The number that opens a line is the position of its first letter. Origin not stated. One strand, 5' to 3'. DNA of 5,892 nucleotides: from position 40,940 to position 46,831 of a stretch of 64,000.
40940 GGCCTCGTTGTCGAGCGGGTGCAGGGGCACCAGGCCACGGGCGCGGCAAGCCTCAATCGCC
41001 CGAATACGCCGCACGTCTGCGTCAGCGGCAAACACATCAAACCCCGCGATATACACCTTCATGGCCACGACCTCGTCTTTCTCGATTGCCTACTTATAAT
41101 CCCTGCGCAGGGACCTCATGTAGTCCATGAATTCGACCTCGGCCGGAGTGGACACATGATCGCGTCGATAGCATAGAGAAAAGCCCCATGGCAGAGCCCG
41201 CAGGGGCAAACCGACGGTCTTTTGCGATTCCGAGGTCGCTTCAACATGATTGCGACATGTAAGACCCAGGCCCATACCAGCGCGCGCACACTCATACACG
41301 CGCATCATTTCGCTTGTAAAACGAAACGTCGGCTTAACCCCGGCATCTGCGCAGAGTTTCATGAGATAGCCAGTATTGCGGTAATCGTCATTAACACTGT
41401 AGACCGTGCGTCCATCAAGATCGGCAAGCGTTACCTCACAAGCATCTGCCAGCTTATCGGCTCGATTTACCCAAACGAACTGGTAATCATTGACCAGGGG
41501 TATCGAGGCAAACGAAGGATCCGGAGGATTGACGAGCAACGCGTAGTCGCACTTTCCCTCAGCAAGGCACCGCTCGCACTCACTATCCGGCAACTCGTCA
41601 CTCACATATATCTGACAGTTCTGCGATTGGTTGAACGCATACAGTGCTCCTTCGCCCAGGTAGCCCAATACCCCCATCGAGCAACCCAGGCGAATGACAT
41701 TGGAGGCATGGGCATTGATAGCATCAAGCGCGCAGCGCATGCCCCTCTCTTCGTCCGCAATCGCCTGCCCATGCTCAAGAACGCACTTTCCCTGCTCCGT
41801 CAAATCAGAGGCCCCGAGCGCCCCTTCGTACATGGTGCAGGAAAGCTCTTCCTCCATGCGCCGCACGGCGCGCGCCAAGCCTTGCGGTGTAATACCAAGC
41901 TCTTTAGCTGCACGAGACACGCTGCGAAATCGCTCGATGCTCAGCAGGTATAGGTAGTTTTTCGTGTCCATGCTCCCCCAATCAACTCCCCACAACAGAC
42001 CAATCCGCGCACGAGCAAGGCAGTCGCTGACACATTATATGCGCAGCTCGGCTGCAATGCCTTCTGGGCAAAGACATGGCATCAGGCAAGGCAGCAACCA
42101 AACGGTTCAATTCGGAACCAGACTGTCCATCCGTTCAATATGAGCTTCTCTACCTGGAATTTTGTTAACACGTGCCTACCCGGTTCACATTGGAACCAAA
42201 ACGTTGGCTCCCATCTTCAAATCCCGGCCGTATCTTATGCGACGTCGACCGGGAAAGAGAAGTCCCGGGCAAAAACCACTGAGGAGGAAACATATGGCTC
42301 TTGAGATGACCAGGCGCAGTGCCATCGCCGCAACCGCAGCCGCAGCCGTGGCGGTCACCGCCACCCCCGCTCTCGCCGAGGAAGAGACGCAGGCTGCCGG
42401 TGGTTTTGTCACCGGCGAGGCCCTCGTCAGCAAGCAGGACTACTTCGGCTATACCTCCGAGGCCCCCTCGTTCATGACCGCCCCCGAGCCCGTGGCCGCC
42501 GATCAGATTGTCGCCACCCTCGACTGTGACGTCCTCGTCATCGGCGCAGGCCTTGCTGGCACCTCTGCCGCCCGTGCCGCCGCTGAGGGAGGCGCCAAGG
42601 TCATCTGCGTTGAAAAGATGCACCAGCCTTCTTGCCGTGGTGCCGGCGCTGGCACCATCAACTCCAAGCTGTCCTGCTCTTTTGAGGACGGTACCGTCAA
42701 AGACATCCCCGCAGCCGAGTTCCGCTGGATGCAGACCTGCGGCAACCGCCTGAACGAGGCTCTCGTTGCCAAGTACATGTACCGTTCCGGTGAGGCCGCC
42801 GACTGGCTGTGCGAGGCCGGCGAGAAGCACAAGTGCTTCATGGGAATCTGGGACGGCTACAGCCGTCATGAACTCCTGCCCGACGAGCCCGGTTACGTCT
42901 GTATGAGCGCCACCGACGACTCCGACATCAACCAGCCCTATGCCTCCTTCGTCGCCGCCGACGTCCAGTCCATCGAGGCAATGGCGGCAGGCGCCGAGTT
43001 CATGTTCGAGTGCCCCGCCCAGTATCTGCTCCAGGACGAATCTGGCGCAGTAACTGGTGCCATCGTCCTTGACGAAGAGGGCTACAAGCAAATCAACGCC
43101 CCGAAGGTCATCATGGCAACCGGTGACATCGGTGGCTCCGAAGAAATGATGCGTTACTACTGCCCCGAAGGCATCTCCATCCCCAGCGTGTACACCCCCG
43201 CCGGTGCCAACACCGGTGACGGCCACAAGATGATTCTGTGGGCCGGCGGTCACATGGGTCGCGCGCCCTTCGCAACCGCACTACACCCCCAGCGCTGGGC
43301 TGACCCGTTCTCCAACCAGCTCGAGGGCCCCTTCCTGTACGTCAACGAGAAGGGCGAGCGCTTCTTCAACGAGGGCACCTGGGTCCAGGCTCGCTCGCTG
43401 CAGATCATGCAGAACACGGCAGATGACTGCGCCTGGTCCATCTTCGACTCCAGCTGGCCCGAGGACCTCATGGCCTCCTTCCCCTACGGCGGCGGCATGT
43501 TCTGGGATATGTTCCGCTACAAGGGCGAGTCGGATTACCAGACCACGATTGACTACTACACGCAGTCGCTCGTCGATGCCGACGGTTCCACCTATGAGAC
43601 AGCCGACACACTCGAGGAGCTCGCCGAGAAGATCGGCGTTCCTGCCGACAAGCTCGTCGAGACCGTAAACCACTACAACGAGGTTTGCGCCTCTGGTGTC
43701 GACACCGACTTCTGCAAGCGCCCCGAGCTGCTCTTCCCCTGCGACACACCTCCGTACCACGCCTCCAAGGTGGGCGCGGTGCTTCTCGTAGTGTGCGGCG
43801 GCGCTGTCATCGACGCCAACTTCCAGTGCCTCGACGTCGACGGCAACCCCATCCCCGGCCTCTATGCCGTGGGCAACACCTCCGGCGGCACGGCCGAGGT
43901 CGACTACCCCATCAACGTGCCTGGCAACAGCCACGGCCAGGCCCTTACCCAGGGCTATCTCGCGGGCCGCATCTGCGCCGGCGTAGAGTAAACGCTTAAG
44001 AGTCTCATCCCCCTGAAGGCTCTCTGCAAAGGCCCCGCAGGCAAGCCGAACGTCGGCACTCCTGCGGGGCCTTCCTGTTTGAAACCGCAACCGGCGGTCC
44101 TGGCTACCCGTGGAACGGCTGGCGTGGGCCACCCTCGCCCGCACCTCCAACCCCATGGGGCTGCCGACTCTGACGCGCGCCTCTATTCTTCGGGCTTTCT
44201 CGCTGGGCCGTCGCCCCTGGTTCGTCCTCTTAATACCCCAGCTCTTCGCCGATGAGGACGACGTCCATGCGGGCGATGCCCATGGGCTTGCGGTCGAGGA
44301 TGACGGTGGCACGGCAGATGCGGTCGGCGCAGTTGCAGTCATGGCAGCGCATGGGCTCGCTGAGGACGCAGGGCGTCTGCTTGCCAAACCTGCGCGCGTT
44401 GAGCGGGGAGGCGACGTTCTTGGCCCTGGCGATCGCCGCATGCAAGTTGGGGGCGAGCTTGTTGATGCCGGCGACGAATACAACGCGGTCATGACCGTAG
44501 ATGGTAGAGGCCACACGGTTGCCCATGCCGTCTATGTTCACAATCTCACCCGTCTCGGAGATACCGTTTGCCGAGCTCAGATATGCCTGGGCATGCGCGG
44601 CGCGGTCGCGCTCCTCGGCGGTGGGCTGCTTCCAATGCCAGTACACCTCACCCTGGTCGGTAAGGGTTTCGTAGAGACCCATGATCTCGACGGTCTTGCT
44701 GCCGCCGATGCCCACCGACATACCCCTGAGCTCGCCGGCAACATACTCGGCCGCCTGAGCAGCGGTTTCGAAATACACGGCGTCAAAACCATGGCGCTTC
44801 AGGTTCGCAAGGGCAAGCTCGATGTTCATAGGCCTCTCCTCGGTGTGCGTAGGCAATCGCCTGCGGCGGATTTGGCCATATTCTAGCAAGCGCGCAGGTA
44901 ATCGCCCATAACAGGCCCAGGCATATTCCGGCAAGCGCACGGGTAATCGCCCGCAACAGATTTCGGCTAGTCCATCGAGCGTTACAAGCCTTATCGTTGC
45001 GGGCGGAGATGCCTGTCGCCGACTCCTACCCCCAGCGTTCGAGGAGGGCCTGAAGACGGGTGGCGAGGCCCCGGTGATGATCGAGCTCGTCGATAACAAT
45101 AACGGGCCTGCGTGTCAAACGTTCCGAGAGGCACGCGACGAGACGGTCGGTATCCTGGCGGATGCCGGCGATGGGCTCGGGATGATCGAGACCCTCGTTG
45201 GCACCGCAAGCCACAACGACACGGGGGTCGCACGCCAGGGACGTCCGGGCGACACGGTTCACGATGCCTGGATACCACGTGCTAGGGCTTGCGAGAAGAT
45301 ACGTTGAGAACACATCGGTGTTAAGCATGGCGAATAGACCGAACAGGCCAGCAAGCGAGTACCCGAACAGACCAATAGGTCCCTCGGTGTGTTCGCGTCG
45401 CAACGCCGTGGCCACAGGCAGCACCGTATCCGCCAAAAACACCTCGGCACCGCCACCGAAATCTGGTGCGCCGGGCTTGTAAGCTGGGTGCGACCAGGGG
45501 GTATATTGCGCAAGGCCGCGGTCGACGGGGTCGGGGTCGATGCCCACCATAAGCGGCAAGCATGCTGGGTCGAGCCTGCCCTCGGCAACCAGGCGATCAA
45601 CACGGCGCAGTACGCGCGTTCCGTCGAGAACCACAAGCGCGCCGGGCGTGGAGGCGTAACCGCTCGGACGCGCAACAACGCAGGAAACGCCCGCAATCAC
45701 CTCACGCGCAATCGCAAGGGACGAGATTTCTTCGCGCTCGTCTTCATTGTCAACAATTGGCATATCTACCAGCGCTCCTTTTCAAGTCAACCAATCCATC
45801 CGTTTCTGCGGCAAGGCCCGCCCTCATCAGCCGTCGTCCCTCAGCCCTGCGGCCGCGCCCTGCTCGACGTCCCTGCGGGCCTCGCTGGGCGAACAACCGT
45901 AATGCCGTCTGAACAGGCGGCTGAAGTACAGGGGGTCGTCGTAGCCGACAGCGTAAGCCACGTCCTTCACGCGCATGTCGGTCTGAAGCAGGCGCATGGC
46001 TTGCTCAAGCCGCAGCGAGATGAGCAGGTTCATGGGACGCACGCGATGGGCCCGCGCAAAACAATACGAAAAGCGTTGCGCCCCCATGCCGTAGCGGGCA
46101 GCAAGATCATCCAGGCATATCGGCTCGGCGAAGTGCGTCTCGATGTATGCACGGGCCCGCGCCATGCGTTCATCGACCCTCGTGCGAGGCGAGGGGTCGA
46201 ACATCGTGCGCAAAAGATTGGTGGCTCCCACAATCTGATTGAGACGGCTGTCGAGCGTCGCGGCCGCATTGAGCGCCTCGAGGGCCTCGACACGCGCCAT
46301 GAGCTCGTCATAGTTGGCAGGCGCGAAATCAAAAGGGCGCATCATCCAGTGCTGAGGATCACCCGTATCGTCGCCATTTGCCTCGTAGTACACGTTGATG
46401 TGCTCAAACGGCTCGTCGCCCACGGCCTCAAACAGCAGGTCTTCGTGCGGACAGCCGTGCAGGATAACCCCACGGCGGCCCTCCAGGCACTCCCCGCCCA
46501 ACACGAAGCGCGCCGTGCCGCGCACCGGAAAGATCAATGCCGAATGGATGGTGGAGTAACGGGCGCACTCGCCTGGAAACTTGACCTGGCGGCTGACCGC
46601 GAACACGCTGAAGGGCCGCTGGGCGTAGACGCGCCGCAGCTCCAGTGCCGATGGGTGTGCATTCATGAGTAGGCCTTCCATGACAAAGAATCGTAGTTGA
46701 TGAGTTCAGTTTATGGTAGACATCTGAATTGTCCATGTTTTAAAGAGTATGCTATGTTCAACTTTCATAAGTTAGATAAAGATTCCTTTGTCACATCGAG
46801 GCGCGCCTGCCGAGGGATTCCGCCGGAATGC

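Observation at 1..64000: Archipelago of membrane-LuxR sensor / Tat-exported flavoenzyme modules: 8 regulators and 10 reductases in one window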

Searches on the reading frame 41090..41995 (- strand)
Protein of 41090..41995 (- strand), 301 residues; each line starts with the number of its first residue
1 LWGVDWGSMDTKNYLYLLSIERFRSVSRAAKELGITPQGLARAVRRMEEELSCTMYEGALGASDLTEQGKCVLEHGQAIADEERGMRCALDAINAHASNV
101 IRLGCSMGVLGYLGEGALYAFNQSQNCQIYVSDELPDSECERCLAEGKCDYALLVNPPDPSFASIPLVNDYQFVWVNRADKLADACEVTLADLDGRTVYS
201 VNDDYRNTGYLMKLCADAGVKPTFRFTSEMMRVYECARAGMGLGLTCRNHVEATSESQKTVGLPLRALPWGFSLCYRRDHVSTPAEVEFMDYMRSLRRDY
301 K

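Call 8: search_protein_families(library=pfam, proteins=[window:41090-41995:-], max_evalue=0.001)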
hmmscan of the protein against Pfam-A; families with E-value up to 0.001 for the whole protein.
window:41090-41995:- (301 aa): 3 families
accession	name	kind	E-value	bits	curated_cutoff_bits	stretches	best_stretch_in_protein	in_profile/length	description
PF03466.25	LysR_substrate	-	9.1e-19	68.1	28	1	97-295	4-206/209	LysR substrate binding domain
PF00126.33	HTH_1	-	2.7e-08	34.1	26.6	1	16-69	6-59/60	Bacterial regulatory helix-turn-helix protein, lysR family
PF02954.25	HTH_8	-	0.0006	19.9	22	0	21-46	15-41/42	Bacterial regulatory protein, Fis family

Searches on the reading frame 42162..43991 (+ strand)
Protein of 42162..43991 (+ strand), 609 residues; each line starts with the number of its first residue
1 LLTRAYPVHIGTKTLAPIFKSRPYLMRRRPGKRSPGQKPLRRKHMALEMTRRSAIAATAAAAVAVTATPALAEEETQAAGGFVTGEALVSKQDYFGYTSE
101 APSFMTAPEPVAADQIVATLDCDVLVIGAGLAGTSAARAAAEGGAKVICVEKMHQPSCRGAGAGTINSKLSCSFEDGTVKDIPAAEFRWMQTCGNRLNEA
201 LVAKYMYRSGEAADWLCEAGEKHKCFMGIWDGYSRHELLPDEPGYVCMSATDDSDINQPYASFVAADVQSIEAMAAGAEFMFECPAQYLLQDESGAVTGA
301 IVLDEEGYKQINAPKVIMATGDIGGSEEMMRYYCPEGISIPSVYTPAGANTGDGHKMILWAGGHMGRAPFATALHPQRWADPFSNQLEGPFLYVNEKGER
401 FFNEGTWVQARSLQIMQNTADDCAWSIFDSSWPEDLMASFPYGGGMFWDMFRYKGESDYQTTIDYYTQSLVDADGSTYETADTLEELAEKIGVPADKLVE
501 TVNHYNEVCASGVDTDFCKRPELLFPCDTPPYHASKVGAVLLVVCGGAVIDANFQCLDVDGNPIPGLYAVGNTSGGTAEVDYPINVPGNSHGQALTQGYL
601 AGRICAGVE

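Call 4: search_protein_families(library=pfam, proteins=[window:42162-43991:+], max_evalue=0.01)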
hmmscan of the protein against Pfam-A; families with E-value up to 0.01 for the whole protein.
window:42162-43991:+ (609 aa): 11 families
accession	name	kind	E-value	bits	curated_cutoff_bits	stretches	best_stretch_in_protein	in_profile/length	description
PF00890.30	FAD_binding_2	-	1.3e-50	173.3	20.4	1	123-576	1-402/414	FAD binding domain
PF01266.30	DAO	-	3.2e-10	40.5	27.9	1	123-321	1-203/353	FAD dependent oxidoreductase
PF07992.20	Pyr_redox_2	-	5.4e-06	26.5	26.1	1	123-154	2-31/291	Pyridine nucleotide-disulphide oxidoreductase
PF12831.13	FAD_oxidored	-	9.6e-06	25.6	27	1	123-187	1-54/416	FAD dependent oxidoreductase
PF01494.25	FAD_binding_3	-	3.3e-05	23.7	22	1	121-164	1-43/349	FAD binding domain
PF01262.27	AlaDh_PNT_C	-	0.00011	22.2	23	1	119-152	26-59/214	Alanine dehydrogenase/PNT, C-terminal domain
PF03486.20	HI0933_like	-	0.00011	22.1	50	1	123-167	2-48/244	HI0933-like protein Rossmann domain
PF01134.28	GIDA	-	0.00018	21.1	22.1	1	123-153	1-35/391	Glucose inhibited division protein A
PF13450.12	NAD_binding_8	-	0.00032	21.4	21.9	1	126-158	1-33/68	NAD(P)-binding Rossmann-like domain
PF01946.23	Thi4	-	0.0039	16.9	26.2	1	114-156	10-53/235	Thi4 family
PF13241.12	NAD_binding_7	-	0.0085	17.1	22.1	0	121-203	7-80/104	Putative NAD(P)-binding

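Call 21: search_protein_families(library=ncbifam, proteins=[window:42294-43991:+], max_evalue=0.01)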
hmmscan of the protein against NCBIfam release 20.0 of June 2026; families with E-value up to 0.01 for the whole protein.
window:42294-43991:+ (565 aa): 73 families (the best 25 are shown)
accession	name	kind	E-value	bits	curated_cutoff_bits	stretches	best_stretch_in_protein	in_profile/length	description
NF053717.1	VnlPnlRedVprA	equivalog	7.6e-45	153.6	600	2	226-558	138-475/481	vinyl phenol reductase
TIGR01813.1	flavo_cyto_c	subfamily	8.8e-39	133.5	285.45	2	230-536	141-424/444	flavocytochrome c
NF005510.0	PRK07121.1-3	subfamily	6e-35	120.9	481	3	433-562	355-487/492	FAD-binding protein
NF005064.0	PRK06481.1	equivalog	3.2e-32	111.9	542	3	433-558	374-496/506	flavocytochrome c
NF004789.0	PRK06134.1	subfamily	1.1e-30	106.8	747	3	435-564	427-570/581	FAD-dependent oxidoreductase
NF009473.0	PRK12835.1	subfamily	1.9e-30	105.9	837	1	236-563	230-568/585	FAD-binding protein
NF009474.0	PRK12837.1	equivalog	2.2e-30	106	675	2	431-557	369-504/513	FAD-binding protein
NF006130.0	PRK08274.1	equivalog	1.9e-29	102.8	369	2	77-393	5-316/467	FAD-dependent tricarballylate dehydrogenase TcuA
NF005511.0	PRK07121.1-4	equivalog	3.7e-29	101.6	466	2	269-560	267-538/553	FAD-binding protein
NF005882.1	PRK07843.1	equivalog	5.3e-29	101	788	2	230-558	213-544/547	3-oxosteroid 1-dehydrogenase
NF009477.0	PRK12843.1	equivalog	1.7e-28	99.4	758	2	246-559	247-566/578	FAD-dependent oxidoreductase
NF053677.1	Desat2ChcC2Cyan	equivalog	2.3e-27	95.6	900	2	229-562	213-552/558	4-oxocyclohex-2-ene-1-carboxylate 5-dehydrogenase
NF009478.0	PRK12844.1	equivalog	6.2e-27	94.1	789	1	229-563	220-550/559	3-ketosteroid-delta-1-dehydrogenase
NF005512.0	PRK07121.1-5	subfamily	2.5e-26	92.3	812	3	436-559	364-484/489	FAD-binding protein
NF009476.0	PRK12839.1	equivalog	8e-24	83.7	940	3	437-563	427-566/572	FAD-dependent oxidoreductase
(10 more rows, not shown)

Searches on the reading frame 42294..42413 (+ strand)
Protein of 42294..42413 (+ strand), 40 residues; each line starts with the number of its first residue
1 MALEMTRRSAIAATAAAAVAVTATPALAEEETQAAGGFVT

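Call 74: search_protein_families(library=pfam, proteins=[window:42294-42413:+], max_evalue=10)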
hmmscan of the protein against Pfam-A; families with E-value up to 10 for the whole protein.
seq(40 aa): 2 families
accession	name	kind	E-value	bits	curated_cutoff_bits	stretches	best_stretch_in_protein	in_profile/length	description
PF23710.1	DUF7155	-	0.48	11.1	27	1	6-34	3-31/90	Family of unknown function (DUF7155)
PF13670.12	PepSY_2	-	0.77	10.2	24.3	1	13-34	2-23/83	Peptidase propeptide and YPEB domain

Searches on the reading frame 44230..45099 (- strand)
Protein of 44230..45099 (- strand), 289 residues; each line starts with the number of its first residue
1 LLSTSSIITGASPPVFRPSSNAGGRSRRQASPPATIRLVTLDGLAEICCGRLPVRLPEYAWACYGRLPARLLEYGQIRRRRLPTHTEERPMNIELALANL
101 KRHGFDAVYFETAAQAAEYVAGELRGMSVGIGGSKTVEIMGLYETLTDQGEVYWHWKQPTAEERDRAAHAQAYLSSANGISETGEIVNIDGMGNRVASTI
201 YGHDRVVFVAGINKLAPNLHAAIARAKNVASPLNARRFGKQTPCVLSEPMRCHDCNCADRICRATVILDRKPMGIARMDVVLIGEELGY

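Call 8: search_protein_families(library=pfam, proteins=[window:44230-45099:-], max_evalue=0.001)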
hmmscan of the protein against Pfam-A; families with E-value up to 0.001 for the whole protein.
window:44230-45099:- (289 aa): 1 family
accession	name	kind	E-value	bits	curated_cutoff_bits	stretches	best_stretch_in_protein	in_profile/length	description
PF02589.21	LUD_dom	-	5.4e-33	114.7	22.6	1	93-283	1-189/189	LUD domain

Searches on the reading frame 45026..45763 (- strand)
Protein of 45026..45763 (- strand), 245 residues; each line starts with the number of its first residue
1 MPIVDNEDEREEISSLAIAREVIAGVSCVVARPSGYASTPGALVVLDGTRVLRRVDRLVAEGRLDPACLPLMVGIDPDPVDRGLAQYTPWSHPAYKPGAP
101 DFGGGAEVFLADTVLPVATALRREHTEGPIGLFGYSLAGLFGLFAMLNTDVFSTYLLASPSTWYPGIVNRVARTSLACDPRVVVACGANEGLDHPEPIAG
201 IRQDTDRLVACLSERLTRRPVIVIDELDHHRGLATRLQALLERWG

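Call 8: search_protein_families(library=pfam, proteins=[window:45026-45763:-], max_evalue=0.001)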
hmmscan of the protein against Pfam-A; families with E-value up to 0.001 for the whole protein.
window:45026-45763:- (245 aa): 0 families

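Call 22: search_protein_families(library=pfam, proteins=[window:45026-45763:-], max_evalue=1)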
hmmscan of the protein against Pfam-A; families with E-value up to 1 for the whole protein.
window:45026-45763:- (245 aa): 1 family
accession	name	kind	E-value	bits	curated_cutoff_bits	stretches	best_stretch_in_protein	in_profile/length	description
PF00975.26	Thioesterase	-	0.3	11.7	26.4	1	117-139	55-77/226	Thioesterase domain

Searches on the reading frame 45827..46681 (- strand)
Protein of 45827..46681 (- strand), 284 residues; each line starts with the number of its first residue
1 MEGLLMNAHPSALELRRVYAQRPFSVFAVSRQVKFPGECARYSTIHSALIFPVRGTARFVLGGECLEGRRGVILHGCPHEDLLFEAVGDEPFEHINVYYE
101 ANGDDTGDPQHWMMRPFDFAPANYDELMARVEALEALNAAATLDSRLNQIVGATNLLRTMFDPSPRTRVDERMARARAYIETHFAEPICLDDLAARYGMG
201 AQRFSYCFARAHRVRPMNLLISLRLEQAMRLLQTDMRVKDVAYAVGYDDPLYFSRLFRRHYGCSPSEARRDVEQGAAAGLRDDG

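Call 8: search_protein_families(library=pfam, proteins=[window:45827-46681:-], max_evalue=0.001)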
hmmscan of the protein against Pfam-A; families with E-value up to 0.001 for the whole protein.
window:45827-46681:- (284 aa): 2 families
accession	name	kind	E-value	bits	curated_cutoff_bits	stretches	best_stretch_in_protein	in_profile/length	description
PF12833.13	HTH_18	-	2.3e-22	79.5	33.6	1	193-270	1-79/80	Helix-turn-helix domain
PF00165.29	HTH_AraC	-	4e-15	56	26.6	1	232-269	2-41/42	Bacterial regulatory helix-turn-helix proteins, AraC family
